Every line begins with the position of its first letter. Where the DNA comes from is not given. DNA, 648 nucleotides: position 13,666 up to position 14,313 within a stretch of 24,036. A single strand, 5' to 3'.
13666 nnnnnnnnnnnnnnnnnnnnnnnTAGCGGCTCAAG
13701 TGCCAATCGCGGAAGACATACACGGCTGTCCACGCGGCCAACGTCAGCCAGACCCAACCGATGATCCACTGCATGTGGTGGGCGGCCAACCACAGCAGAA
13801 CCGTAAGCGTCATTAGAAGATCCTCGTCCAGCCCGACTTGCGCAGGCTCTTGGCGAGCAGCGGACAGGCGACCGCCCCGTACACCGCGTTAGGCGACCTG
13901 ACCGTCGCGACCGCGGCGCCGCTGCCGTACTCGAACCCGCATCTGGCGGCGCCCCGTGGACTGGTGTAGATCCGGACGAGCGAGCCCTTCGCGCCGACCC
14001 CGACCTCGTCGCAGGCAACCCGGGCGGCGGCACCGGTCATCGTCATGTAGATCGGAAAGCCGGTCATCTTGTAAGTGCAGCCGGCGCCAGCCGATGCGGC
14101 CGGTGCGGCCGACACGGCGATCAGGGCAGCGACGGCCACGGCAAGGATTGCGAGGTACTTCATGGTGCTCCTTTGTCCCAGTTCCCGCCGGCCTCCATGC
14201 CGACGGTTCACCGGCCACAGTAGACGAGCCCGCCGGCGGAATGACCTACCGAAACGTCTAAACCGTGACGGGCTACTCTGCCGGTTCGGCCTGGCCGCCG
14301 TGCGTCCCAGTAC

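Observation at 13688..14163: Lysogeny-side moron pair: secreted four-Cys protein plus 41-aa Trp-rich membrane peptide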

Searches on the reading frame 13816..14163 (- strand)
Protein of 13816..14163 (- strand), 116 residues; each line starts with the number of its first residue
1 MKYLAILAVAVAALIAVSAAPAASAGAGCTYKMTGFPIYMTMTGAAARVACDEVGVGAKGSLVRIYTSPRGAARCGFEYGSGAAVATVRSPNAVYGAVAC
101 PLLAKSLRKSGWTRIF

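Call 7: search_protein_families(library=pfam, proteins=[window:13816-14163:-], max_evalue=0.1)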
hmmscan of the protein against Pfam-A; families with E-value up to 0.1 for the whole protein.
window:13816-14163:- (116 aa): 0 families

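Call 8: search_protein_families(library=phrogs, proteins=[window:13816-14163:-], max_evalue=0.1)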
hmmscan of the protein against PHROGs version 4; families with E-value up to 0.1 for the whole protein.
window:13816-14163:- (116 aa): 0 families

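Call 9: find_homologous_proteins(query=window:13816-14163:-, max_evalue=0.01)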
Query window:13816-14163:- (116 aa): 2 proteins with E <= 0.01 among 205 candidates.
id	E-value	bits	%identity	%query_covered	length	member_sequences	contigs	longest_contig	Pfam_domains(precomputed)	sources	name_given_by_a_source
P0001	3.6e-65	235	100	100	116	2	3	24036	-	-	-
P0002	6.1e-57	208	89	100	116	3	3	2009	-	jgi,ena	-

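Call 10: search_dna_similar(query=window:13816-14163:-, collection=phages, mode=protein, max_evalue=0.01)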
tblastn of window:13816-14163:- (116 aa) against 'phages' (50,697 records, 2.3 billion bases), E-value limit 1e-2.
No match.

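Call 11: find_encoding_contigs(protein=P0002, flank=10000, max_places=10)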
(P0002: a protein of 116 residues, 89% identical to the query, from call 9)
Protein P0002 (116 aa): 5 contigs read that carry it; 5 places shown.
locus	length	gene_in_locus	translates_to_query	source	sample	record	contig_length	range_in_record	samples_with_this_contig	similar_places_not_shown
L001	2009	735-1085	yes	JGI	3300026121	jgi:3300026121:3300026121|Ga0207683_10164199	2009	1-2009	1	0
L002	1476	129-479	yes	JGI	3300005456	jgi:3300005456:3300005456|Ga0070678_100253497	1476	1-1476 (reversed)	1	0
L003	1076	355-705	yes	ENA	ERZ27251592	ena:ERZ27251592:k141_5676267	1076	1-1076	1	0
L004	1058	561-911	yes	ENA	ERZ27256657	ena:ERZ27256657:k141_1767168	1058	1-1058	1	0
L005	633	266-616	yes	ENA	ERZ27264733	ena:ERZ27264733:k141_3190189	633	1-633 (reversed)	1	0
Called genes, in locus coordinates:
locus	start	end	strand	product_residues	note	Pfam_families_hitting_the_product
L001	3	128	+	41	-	?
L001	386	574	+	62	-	-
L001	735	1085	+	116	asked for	-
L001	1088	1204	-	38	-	-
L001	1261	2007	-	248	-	?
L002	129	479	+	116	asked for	-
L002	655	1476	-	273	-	?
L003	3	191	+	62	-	?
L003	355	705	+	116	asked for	-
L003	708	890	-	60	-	-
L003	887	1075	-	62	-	?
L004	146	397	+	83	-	-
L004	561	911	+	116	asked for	-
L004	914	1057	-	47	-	?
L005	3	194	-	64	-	?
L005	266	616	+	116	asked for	-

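Call 12: find_encoding_contigs(protein=P0001, flank=10000, max_places=10)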
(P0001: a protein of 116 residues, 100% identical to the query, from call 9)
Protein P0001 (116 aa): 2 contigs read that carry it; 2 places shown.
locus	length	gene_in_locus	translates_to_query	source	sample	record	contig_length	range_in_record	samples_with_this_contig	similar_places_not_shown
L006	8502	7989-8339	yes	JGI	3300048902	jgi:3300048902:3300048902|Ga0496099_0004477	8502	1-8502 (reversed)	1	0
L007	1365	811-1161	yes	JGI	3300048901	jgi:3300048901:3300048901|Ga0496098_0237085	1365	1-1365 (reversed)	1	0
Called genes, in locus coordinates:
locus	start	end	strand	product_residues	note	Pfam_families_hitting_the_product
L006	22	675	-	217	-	-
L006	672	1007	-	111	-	-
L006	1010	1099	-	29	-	-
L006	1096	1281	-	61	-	-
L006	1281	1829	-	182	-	-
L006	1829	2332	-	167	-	-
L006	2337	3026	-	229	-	-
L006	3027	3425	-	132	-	-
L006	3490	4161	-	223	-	PF00145:DNA_methylase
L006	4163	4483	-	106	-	PF06737:Transglycosylas (weak)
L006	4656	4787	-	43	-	-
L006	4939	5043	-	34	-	-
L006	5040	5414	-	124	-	-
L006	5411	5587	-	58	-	-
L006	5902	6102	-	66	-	-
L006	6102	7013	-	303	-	PF00589:Phage_integrase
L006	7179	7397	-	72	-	PF13560:HTH_31, PF01381:HTH_3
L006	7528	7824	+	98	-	PF12844:HTH_19, PF13560:HTH_31, PF01381:HTH_3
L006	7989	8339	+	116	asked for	-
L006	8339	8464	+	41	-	-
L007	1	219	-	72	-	PF13560:HTH_31, PF01381:HTH_3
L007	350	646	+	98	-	PF12844:HTH_19, PF13560:HTH_31, PF01381:HTH_3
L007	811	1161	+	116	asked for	-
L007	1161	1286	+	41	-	-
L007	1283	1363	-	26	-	?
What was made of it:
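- Checked: In public gene calls on an identical contig (L006), the repressor, the 116-aa gene and the 41-aa gene are the only genes in that orientation (call 12).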

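Call 23: search_protein_representatives(protein=window:13816-14163:-)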
Query: 116 residues. Proteins with E-value up to 0.001 (for the whole library): 20; up to 1e-10: 4; up to 1e-30: 1. The best 20 are listed.
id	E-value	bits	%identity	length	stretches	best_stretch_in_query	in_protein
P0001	1.1e-65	234.7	100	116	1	1-116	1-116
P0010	8.0e-19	84.1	49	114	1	5-116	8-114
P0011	5.4e-17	78.2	37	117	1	4-116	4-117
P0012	5.8e-17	78.1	44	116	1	4-115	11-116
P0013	2.5e-10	56.8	32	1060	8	21-90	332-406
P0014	3.4e-09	53.1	38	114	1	6-116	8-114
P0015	7.8e-09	52.0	40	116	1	6-105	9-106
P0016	2.9e-08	50.1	36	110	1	2-111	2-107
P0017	7.5e-08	48.8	40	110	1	6-109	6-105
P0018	1.0e-06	45.2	35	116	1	9-116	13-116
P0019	4.9e-06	43.0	33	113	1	1-115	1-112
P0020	5.7e-06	42.7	39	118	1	5-115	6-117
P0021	8.6e-06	42.2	33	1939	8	11-43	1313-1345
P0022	1.5e-05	41.4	35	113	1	5-115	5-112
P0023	5.4e-05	39.6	38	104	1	1-103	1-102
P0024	7.3e-05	39.2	51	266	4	90-114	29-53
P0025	1.4e-04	38.2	33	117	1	2-115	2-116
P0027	1.8e-04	37.9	30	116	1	1-105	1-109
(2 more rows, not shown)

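Call 26: find_homologous_proteins(query=A1, max_evalue=0.001)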
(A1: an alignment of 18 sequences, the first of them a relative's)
Query A1 (18 sequences) (116 aa, profile of the alignment): 6 proteins with E <= 0.001 among 2859 candidates.
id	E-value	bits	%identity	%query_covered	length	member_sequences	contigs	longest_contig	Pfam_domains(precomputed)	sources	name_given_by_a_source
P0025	6.0e-34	135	30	99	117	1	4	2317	-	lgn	-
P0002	2.2e-33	133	89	100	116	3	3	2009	-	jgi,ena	-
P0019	1.5e-32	130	33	100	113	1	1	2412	-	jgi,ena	-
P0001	2.5e-32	129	100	100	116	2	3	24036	-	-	-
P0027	2.5e-27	113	49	38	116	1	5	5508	-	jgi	jgi:riboflavin biosynthesis pyrimidine reductase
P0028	7.6e-23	99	32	90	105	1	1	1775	-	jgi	jgi:hypothetical protein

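Call 27: find_encoding_contigs(protein=P0027, flank=6000, max_places=5)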
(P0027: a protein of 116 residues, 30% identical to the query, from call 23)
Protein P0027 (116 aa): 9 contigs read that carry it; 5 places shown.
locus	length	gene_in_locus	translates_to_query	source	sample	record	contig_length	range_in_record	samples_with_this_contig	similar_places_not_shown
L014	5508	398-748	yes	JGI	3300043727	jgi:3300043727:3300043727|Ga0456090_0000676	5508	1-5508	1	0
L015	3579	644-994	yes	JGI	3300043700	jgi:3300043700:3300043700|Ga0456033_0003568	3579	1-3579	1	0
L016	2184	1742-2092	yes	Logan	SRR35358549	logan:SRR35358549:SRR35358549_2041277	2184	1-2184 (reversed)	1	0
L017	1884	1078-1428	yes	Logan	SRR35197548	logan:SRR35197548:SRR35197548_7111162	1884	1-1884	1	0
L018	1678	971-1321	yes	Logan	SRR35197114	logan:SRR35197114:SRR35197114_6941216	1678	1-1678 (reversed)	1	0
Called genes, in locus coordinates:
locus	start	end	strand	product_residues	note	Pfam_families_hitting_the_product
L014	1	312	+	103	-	?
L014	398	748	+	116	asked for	-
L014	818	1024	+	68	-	-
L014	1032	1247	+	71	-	-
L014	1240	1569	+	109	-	-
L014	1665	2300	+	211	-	PF19474:DUF6011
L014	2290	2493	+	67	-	-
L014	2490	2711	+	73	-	-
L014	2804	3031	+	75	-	-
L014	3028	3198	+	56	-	-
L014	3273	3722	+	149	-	-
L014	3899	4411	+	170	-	-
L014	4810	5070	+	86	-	-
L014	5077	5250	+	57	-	-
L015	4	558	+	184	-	-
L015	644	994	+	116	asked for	-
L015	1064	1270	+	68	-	-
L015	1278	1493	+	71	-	-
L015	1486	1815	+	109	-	-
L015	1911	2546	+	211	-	PF19474:DUF6011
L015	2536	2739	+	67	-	-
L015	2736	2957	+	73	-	-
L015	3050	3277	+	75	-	-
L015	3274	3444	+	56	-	-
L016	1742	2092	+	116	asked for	-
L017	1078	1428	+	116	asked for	-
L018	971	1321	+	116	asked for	-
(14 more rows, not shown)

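Call 28: find_encoding_contigs(protein=P0019, flank=6000, max_places=3)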
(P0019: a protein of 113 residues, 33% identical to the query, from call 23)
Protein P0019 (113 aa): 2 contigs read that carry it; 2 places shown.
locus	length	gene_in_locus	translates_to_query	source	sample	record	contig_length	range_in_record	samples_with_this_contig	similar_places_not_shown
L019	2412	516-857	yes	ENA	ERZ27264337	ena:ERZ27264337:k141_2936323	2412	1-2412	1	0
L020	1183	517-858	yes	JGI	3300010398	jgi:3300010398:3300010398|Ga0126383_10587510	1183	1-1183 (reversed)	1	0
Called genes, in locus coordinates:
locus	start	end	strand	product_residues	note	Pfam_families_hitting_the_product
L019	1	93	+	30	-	?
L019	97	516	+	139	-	-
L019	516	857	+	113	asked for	-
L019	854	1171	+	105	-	-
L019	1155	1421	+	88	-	-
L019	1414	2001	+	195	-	-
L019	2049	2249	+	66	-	PF24024:DUF7336 (weak)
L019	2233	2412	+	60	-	?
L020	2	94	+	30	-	?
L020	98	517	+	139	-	-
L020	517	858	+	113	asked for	-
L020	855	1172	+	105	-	-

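Call 29: find_encoding_contigs(protein=P0025, flank=6000, max_places=4)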
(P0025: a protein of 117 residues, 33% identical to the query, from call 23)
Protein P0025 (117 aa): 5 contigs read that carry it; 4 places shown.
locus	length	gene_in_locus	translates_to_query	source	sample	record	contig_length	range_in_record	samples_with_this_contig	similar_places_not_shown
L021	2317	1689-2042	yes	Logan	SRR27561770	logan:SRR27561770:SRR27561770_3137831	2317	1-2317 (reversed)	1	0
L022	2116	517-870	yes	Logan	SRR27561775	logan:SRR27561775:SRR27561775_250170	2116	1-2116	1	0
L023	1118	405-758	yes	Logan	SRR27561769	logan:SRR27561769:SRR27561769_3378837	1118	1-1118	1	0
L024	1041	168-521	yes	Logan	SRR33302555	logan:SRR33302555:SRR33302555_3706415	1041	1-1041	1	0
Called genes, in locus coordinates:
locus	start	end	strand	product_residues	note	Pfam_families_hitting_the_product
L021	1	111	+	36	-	?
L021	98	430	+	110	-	-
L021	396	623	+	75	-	-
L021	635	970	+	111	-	-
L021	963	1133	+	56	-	-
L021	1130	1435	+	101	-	-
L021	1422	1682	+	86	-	-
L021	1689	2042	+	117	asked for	-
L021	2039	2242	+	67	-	-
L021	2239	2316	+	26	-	?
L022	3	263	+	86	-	?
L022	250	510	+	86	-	-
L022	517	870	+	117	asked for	-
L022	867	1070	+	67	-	-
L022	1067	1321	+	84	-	-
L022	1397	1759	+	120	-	PF25186:Tad4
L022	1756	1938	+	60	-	-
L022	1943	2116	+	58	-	?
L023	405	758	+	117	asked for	-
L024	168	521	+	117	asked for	-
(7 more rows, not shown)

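Call 32: find_related_loci(query=window:13816-14163:-, collection=viral_contigs, flank=10000)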
Query window:13816-14163:- (116 aa) in viral_contigs; peptide patterns used: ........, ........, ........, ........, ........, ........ (x = any residue, [..] = any of these).
19 stretches matched a pattern, but none encodes a relative of the query by tblastn (E <= 1e-3).

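Call 34: find_related_loci(query=window:13816-14163:-, collection=genome_contigs, flank=10000)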
Query window:13816-14163:- (116 aa) in genome_contigs; peptide patterns used: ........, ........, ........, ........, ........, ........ (x = any residue, [..] = any of these).
430 stretches matched a pattern, but none encodes a relative of the query by tblastn (E <= 1e-3).
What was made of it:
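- Tried and rejected: GTDB genomes with the 116-aa protein gave nothing (call 34).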

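Call 42: predict_structure(alignment_id=A1)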
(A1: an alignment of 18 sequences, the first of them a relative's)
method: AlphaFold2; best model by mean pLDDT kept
length: 116 residues; sequences in the alignment: 18
mean_pLDDT: 81.1   pTM: 0.68
mean pLDDT of the five models: 81.1, 78.9, 78.0, 77.9, 76.6
residues with pLDDT >= 90: 54; 70-90: 35; 50-70: 21; < 50: 6
segments of 3 or more residues with pLDDT < 50: 1-3
pLDDT, mean of each block of 10 residues (from residue 1): 51 53 64 93 88 82 90 93 90 92 89 93
secondary structure, 60 per line:
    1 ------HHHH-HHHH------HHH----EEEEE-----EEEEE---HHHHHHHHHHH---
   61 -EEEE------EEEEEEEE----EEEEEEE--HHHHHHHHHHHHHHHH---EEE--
elements in order: H7-10 H12-15 E29-33 E39-43 H47-57 E62-65 E72-79 E84-90 H93-108 E112-114

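Call 47: search_protein_families(library=pfam, alignment_id=A1, max_evalue=0.1)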
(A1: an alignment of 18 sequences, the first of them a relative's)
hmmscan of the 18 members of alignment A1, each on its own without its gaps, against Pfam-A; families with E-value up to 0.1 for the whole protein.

A. member 1, P0001 (116 aa): 0 families

B. families by the number of members that match (of 18 scanned): 5 families
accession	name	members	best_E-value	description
PF19171.5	DUF5853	1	0.028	Family of unknown function (DUF5853)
PF14867.11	Lantibiotic_a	1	0.036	Lantibiotic alpha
PF00082.27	Peptidase_S8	1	0.04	Subtilase family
PF10690.14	Myticin-prepro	1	0.052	Myticin pre-proprotein from the mussel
PF19711.4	DUF6207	1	0.064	Family of unknown function (DUF6207)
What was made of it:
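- There is no similarity to any bacteriocin family (calls 7, 47).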

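Call 48: search_protein_families(library=padloc, proteins=[window:13816-14163:-], max_evalue=1)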
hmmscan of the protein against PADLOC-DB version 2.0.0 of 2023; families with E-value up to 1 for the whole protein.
window:13816-14163:- (116 aa): 0 families

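Call 49: search_protein_families(library=ncbifam, proteins=[window:13816-14163:-], max_evalue=1)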
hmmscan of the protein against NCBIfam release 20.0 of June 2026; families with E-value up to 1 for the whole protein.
window:13816-14163:- (116 aa): 0 families

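Call 50: fold_search(model_id=the predicted structure, library=pdb)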
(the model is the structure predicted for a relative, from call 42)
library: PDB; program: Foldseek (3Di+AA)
matches with E <= 10: 120; with E <= 0.001: 0
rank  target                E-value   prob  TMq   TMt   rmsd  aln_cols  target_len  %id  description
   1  6sgw_D                9.4e-01  0.09  0.27  0.15  12.0       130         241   17  Structure of the ESX-3 core complex (released 2019-10-09)
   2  3k9f_A                1.3e+00  0.10  0.25  0.09  10.0       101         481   15  Detailed structural insight into the quinolone-DNA cleavage complex of type IIA topoisomerases (released 2009-10-27)
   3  6zy5_A                1.8e+00  0.08  0.25  0.06  10.3        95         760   13  Cryo-EM structure of the Human topoisomerase II alpha DNA-binding/cleavage domain in State 1 (released 2021-05-26)
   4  1mw7                  2.2e+00  0.07  0.27  0.17  13.1       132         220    8  X-RAY STRUCTURE OF Y162_HELPY NORTHEAST STRUCTURAL GENOMICS CONSORTIUM TARGET PR6 (released 2003-01-28)
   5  4rbv_A                2.3e+00  0.11  0.27  0.32   8.0        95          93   18  PduA K26A S40GSG mutant, from Salmonella enterica serovar Typhimurium LT2 (released 2015-02-18)
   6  6zy7_A                2.4e+00  0.08  0.25  0.04  10.3        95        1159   13  Cryo-EM structure of the entire Human topoisomerase II alpha in State 1 (released 2021-05-26)
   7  6zy7_B                2.4e+00  0.08  0.25  0.04  10.3        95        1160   13  Cryo-EM structure of the entire Human topoisomerase II alpha in State 1 (released 2021-05-26)
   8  8w50_A                2.4e+00  0.07  0.25  0.06  10.3        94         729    7  Crystal structure of DNA binding and cleavage core of human topoisomerase 2-alpha in a DNA binding-competent conformat (released 2024-07-24)
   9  4g0u_A                2.4e+00  0.05  0.22  0.07  10.6        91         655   10  Human topoisomerase IIbeta in complex with DNA and amsacrine (released 2013-07-17)
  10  2l48_MODEL_1_A        2.6e+00  0.08  0.23  0.28   7.6        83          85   13  Solution structure of the PlyG cell wall binding domain (released 2011-10-12)
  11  3c1n_C                2.6e+00  0.06  0.20  0.07   8.2        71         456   17  Crystal Structure of Allosteric Inhibition Threonine-sensitive Aspartokinase from Methanococcus jannaschii with L-thre (released 2008-03-25)
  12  3c1n_A                2.6e+00  0.05  0.20  0.08   7.8        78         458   10  Crystal Structure of Allosteric Inhibition Threonine-sensitive Aspartokinase from Methanococcus jannaschii with L-thre (released 2008-03-25)
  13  9mhq_E                2.9e+00  0.07  0.26  0.17  10.9        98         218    9  G169V variant of Streptomyces coelicolor coproheme decarboxylase in complex with Monovinyl, Monopropionate Deuteroheme (released 2025-10-22)
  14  5a0m_B                2.9e+00  0.04  0.18  0.13  10.3        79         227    9  THE CRYSTAL STRUCTURE OF I-SCEI IN COMPLEX WITH ITS TARGET DNA IN THE PRESENCE OF MN (released 2016-05-04)
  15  9hny_FR               3.1e+00  0.07  0.25  0.16   9.0        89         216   13  Mitoribosomal small subunit in complex with Mettl15 and Mettl17 (released 2025-03-26)
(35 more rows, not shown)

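Call 51: fold_search(model_id=the predicted structure, library=viral)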
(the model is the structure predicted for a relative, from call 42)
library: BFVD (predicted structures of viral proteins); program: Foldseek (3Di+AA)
matches with E <= 10: 214; with E <= 0.001: 0
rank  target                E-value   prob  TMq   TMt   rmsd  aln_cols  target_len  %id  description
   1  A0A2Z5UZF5            3.8e-01  0.57  0.37  0.34   6.8        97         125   12  Uncharacterized protein [Heliothis virescens ascovirus 3j]
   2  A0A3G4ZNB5            6.2e-01  0.20  0.27  0.09  11.4       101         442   10  GIY-YIG nuclease [Terrestrivirus sp.]
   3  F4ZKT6                8.8e-01  0.07  0.19  0.16  10.7        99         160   14  p38.7 [Clostera anachoreta granulovirus]
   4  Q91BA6                9.3e-01  0.12  0.26  0.12   8.2        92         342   10  38.7 kDa protein [Spodoptera litura multicapsid nucleopolyhedrovirus]
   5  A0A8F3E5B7            1.1e+00  0.35  0.27  0.36   4.6        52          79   15  (no name in the UniProt tables at hand)
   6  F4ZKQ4                1.1e+00  0.14  0.27  0.26   7.8        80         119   12  Uncharacterized protein [Clostera anachoreta granulovirus]
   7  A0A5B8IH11            1.3e+00  0.10  0.27  0.04  13.5        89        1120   12  mRNA capping enzyme [Mimiviridae sp. ChoanoV1]
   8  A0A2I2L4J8            1.3e+00  0.05  0.20  0.09  12.3        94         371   12  Uncharacterized protein [Orpheovirus IHUMI-LCC2]
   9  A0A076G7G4            1.4e+00  0.10  0.17  0.19  15.9       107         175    8  Uncharacterized protein [Listeria phage LMTA-34]
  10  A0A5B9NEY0            1.5e+00  0.21  0.24  0.27   5.7        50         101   18  Uncharacterized protein [Klebsiella phage vB_KpnM_Potts1]
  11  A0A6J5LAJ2            1.5e+00  0.08  0.24  0.23  12.9        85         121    6  Uncharacterized protein [uncultured Caudovirales phage]
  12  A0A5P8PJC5            1.6e+00  0.12  0.28  0.38   8.1        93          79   15  Uncharacterized protein [Serratia phage Muldoon]
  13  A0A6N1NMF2            1.6e+00  0.08  0.22  0.20  10.6        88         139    8  Uncharacterized protein [Tupanvirus deep ocean]
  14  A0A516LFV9            1.7e+00  0.18  0.25  0.15   7.8        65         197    6  (no name in the UniProt tables at hand)
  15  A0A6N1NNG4            1.7e+00  0.08  0.25  0.13   9.1        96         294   11  Putative translation factor [Tupanvirus soda lake]
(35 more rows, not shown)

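Call 63: search_protein_families(library=phrogs, proteins=[L014:1240-1566:+, L014:1665-2297:+, L014:3273-3719:+, L014:3899-4408:+, L015:4-555:+, L019:97-513:+, L019:854-1168:+, L019:1414-1998:+, L022:1397-1756:+, L021:635-967:+], max_evalue=0.001)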
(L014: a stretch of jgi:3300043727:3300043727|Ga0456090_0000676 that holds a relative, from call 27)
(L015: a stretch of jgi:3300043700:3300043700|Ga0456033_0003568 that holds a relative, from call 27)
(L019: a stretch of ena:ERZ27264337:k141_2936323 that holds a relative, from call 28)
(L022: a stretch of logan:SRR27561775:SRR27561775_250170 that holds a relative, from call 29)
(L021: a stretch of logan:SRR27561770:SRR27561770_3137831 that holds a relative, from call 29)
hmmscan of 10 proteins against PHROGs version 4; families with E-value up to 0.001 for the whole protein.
L014:1240-1566:+ (109 aa): 0 families

L014:1665-2297:+ (211 aa): 4 families
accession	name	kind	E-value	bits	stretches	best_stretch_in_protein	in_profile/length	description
phrog_636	-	unknown function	2e-36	127.6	1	29-209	33-229/254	-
phrog_6032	-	unknown function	4.4e-16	60.5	1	18-208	65-270/296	-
phrog_4046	-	unknown function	1.6e-09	38.7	1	164-209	250-296/301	-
phrog_12580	-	unknown function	4.4e-05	23.9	1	173-208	217-252/256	-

L014:3273-3719:+ (149 aa): 0 families

L014:3899-4408:+ (170 aa): 0 families

L015:4-555:+ (184 aa): 0 families

L019:97-513:+ (139 aa): 0 families

L019:854-1168:+ (105 aa): 0 families

L019:1414-1998:+ (195 aa): 0 families

L022:1397-1756:+ (120 aa): 1 family
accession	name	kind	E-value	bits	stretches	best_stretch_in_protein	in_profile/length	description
phrog_9822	-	unknown function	1.3e-39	135.8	1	1-116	1-107/109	-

L021:635-967:+ (111 aa): 0 families
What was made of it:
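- Distant homologues sit among the small genes of phage-like contigs (calls 27-29, 63).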

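Call 75: search_solved_structures(query=A1, max_evalue=1)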
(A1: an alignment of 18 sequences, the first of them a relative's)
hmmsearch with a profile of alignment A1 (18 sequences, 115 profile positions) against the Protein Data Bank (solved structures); distinct sequences matched with E-value up to 1: 0.
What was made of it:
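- Tried and rejected: PDB by sequence profile (call 75).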
